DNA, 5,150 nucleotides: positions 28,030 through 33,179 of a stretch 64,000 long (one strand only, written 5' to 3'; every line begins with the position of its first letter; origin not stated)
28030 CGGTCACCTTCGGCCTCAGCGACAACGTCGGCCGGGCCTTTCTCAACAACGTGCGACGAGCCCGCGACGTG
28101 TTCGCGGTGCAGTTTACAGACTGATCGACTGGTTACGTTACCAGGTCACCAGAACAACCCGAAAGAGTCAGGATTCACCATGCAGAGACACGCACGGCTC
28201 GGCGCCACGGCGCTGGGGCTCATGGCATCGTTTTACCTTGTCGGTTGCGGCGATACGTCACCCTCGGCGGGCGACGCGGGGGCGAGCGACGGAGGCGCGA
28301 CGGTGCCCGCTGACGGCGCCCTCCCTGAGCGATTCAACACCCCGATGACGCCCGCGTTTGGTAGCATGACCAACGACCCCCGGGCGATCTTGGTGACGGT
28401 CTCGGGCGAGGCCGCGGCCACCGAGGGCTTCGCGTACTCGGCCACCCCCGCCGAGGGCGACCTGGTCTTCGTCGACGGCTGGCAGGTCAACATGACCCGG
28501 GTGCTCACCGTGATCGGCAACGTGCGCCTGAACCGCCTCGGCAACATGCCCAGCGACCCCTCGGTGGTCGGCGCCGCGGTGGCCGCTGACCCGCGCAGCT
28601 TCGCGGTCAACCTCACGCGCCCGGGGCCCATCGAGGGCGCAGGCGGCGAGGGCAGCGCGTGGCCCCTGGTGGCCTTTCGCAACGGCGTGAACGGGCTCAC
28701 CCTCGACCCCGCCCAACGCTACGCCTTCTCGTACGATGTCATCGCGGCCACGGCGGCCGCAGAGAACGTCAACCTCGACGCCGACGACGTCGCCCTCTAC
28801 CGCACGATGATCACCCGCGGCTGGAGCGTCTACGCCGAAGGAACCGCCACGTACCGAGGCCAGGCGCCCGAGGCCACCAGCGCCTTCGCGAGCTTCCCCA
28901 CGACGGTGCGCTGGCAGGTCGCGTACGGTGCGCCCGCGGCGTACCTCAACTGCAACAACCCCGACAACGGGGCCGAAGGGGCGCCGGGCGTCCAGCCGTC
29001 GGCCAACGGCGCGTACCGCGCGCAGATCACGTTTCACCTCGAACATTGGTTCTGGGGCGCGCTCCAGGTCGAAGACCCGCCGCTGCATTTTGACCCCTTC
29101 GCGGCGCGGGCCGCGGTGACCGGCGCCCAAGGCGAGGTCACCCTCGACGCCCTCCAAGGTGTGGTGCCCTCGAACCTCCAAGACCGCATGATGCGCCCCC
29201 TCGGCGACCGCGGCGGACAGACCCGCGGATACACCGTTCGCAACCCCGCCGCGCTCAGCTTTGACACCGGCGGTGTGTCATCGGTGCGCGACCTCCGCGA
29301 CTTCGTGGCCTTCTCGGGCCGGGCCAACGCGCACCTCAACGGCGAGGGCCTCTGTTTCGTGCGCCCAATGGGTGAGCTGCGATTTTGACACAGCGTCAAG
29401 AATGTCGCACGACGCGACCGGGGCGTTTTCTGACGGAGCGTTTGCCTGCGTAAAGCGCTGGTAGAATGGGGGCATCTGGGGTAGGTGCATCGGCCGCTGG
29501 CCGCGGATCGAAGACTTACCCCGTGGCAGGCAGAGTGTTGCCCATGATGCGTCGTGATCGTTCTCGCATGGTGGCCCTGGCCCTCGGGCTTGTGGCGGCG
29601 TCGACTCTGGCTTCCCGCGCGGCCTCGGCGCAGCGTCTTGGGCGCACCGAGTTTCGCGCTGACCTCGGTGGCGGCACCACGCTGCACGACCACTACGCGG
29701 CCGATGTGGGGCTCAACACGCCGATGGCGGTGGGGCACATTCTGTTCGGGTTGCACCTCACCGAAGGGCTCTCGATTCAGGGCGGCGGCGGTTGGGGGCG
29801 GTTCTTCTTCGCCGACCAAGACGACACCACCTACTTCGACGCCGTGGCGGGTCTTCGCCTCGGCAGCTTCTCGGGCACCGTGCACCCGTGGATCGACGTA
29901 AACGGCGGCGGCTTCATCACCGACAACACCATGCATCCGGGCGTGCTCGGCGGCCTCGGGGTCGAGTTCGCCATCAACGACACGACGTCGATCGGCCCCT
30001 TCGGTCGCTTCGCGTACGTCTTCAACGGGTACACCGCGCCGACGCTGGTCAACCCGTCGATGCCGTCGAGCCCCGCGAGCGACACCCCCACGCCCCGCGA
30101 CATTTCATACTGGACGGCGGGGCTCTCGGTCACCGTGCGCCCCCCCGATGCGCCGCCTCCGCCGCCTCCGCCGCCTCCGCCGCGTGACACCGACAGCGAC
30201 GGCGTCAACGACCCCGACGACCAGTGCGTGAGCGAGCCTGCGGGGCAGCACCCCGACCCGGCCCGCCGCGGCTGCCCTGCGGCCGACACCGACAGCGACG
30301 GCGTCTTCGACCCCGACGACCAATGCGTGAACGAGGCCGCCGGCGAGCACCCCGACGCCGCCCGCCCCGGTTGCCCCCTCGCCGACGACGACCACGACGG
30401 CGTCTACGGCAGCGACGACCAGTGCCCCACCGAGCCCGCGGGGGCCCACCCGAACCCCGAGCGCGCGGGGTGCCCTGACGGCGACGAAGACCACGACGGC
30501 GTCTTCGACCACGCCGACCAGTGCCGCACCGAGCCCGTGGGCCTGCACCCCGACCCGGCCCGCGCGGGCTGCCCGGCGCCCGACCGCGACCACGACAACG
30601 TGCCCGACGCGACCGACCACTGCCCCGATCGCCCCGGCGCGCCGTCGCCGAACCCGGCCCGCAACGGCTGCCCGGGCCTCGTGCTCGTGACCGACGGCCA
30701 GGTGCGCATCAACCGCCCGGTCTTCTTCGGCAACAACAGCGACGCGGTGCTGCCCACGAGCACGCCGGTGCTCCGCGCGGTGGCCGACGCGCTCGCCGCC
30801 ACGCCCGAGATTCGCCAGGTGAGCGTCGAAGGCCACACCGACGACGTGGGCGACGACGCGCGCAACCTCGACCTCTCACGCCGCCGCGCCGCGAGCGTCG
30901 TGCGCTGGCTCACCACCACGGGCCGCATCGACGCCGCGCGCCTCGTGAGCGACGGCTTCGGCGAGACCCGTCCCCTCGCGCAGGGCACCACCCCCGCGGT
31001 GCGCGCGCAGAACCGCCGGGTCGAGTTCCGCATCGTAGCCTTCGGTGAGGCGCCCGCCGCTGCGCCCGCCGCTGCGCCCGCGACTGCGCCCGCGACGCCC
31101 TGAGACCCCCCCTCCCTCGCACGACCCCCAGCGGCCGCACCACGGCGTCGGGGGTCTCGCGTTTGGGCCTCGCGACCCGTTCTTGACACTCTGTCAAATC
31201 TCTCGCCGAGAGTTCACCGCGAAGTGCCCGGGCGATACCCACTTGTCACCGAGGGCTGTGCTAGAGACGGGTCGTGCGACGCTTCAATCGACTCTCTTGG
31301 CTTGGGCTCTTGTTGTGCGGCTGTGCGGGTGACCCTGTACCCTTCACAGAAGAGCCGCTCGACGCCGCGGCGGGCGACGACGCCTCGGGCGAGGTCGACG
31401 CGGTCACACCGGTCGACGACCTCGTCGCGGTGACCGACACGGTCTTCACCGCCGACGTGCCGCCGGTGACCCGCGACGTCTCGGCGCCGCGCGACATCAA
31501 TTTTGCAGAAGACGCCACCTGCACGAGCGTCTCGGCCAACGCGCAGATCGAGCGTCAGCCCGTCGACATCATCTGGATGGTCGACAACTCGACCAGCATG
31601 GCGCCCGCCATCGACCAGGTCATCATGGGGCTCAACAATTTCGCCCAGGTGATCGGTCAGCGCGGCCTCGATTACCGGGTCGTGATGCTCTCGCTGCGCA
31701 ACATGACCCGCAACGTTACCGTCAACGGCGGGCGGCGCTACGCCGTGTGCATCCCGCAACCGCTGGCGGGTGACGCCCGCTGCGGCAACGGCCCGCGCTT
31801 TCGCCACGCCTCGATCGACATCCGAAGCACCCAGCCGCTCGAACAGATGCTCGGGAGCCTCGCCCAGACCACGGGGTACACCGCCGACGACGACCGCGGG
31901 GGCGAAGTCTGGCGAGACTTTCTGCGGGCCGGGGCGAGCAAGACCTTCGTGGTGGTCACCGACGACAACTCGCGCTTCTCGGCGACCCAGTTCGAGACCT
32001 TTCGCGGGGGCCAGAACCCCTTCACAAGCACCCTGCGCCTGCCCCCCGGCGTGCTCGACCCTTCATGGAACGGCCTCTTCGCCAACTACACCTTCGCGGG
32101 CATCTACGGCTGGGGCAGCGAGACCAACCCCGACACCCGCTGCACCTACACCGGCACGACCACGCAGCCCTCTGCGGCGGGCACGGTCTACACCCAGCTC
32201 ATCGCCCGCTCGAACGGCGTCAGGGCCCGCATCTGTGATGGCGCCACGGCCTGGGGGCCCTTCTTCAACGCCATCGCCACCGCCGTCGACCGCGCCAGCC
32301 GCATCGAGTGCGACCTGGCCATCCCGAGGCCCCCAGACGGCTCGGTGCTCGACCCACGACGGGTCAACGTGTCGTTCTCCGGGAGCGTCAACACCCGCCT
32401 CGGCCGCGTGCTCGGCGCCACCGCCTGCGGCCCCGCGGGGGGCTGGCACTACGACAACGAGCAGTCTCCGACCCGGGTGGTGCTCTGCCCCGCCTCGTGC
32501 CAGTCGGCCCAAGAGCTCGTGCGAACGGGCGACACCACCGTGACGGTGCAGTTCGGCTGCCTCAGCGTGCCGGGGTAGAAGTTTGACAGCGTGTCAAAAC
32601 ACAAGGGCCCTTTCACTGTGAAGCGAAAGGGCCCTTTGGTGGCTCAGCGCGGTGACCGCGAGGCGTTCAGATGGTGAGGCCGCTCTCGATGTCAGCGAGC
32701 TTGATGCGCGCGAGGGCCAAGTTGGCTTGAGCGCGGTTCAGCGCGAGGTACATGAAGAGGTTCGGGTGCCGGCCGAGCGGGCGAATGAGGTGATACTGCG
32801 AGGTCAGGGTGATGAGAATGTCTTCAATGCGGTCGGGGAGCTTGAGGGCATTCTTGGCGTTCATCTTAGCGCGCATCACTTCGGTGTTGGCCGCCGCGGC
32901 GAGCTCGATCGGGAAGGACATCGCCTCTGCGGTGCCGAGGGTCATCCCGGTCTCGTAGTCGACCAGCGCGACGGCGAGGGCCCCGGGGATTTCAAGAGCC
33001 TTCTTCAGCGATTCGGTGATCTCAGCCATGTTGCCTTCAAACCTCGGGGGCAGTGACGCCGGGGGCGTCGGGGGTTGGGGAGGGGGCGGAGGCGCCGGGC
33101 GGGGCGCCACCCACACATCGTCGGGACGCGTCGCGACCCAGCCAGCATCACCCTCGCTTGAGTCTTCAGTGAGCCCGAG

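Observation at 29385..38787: Second local palindrome array, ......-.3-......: 8 copies in 9.4 kb, four of them inside one signalling gene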

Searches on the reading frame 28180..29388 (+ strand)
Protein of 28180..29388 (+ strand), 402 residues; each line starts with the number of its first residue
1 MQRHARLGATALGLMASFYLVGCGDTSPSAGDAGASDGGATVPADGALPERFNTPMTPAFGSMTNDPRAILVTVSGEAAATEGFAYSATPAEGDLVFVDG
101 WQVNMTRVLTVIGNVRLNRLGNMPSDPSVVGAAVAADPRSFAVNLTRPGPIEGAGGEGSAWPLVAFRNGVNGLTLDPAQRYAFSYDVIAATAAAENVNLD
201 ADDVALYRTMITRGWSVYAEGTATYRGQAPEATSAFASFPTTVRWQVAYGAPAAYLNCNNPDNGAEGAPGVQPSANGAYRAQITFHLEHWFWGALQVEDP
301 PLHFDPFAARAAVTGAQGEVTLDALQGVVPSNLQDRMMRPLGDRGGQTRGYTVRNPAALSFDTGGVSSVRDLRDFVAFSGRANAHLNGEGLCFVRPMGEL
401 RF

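Call 9: search_protein_families(library=pfam, proteins=[window:28180-29388:+])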
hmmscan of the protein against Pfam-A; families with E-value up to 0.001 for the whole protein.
window:28180-29388:+ (402 aa): 0 families

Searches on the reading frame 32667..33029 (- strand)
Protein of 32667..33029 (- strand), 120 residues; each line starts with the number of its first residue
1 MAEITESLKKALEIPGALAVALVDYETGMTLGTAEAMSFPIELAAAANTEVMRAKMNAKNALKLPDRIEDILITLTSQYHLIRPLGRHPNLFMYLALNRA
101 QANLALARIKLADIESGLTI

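Call 71: search_protein_families(library=pfam, proteins=[window:32667-33029:-], max_evalue=0.1)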
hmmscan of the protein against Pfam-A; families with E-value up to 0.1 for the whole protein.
window:32667-33029:- (120 aa): 0 families
